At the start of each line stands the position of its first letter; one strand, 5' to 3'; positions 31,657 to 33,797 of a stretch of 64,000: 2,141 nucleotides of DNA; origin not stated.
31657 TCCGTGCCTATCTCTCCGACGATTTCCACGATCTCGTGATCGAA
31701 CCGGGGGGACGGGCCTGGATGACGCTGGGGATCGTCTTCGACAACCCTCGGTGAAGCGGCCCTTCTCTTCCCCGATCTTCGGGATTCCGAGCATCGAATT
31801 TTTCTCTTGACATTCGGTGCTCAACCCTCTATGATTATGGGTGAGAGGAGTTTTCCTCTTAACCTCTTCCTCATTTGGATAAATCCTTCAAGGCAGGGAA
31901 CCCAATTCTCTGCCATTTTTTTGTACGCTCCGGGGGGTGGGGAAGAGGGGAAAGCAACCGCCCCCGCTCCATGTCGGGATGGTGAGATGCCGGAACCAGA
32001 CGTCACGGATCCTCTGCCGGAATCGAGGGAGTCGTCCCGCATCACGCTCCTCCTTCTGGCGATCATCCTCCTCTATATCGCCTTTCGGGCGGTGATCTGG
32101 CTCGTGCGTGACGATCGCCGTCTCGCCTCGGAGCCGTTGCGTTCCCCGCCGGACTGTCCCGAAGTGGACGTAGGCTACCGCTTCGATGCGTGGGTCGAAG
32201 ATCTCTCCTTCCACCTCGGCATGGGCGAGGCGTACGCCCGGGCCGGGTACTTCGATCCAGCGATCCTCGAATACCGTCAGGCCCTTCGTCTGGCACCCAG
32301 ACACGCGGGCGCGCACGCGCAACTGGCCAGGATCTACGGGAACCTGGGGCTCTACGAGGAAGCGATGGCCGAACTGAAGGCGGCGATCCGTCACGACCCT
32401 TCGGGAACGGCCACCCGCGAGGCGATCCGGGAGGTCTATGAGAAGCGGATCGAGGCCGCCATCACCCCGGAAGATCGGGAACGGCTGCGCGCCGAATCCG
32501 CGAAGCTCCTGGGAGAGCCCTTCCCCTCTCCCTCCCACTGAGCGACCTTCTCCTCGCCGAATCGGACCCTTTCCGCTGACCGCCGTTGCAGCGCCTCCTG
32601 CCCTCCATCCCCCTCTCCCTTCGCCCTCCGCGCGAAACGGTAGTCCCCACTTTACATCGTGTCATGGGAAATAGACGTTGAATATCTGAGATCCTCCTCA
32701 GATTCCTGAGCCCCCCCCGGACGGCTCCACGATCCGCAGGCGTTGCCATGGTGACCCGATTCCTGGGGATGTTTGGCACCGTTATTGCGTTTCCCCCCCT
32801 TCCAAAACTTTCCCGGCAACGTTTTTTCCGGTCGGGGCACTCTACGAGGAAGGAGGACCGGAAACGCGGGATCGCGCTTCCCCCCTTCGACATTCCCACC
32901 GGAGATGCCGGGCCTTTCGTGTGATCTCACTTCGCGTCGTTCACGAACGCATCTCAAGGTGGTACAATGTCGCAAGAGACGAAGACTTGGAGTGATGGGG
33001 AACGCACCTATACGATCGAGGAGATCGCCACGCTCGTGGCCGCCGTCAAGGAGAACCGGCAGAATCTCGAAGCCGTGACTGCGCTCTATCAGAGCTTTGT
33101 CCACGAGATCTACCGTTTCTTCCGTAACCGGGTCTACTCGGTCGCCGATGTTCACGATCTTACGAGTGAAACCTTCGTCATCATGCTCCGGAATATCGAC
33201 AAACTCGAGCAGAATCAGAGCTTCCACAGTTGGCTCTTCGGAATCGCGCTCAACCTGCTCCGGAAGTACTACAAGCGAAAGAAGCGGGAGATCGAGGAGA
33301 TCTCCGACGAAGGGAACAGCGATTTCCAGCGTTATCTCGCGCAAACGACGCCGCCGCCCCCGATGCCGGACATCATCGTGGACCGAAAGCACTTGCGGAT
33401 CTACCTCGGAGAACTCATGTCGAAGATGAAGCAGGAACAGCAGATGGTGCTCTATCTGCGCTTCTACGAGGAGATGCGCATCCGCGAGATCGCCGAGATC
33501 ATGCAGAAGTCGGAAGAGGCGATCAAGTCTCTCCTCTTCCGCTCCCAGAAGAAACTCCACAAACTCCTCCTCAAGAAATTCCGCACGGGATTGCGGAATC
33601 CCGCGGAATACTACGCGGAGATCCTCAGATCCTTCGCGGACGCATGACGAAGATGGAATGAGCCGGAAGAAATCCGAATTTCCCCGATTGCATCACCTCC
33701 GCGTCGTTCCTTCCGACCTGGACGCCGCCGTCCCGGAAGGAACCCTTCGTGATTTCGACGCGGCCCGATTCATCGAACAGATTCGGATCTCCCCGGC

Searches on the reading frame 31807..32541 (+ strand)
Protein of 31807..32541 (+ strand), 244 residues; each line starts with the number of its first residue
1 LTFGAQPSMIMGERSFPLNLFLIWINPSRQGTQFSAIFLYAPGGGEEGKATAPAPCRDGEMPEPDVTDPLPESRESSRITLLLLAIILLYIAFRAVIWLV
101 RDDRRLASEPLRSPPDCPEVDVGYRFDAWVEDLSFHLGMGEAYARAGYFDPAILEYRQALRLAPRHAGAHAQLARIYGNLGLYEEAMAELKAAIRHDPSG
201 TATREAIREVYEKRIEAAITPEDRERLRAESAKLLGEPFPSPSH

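Call 15: search_protein_families(library=pfam, proteins=[window:31807-32541:+], max_evalue=0.0001)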
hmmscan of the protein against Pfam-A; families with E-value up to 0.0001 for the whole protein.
window:31807-32541:+ (244 aa): 9 families
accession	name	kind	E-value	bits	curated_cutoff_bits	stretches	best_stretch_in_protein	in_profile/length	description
PF07719.23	TPR_2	-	3.8e-10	39.5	27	0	136-166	4-34/34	Tetratricopeptide repeat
PF13181.12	TPR_8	-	5.9e-10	38.9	25.7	0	168-198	2-32/34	Tetratricopeptide repeat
PF13428.12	TPR_14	-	1.4e-07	32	23.5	0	136-176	4-44/44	Tetratricopeptide repeat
PF13414.12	TPR_11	-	1.9e-07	31.1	26.8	0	140-181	1-42/42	TPR repeat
PF00515.34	TPR_1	-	1.4e-06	28.3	27.8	0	169-199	3-33/34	Tetratricopeptide repeat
PF14559.12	TPR_19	-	1.6e-06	28.8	25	1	148-199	6-57/68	Tetratricopeptide repeat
PF13371.12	TPR_9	-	2.3e-05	24.7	35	1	142-210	4-71/73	Tetratricopeptide repeat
PF13432.12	TPR_16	-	3.7e-05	24.5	32.7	1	138-199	2-63/65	Tetratricopeptide repeat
PF13431.12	TPR_17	-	4.7e-05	23.8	24.4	0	156-187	2-33/34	Tetratricopeptide repeat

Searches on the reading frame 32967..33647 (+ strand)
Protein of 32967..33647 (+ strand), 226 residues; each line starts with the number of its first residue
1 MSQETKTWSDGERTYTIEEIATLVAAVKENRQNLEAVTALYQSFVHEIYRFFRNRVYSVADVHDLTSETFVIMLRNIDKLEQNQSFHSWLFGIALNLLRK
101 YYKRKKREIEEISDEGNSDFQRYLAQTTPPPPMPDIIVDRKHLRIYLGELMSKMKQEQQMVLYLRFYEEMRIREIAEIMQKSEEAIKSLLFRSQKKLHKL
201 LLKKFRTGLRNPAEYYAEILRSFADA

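Call 15: search_protein_families(library=pfam, proteins=[window:32967-33647:+], max_evalue=0.0001)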
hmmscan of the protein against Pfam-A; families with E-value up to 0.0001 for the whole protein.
window:32967-33647:+ (226 aa): 3 families
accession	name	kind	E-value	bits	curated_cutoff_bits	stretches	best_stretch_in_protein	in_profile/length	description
PF04542.20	Sigma70_r2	-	4e-12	46.2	24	1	40-107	1-70/71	Sigma-70 region 2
PF08281.18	Sigma70_r4_2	-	5.8e-11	42.3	25.7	1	146-197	3-54/54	Sigma-70, region 4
PF04545.22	Sigma70_r4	-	4.9e-10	39.2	24.1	1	151-197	2-48/50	Sigma-70, region 4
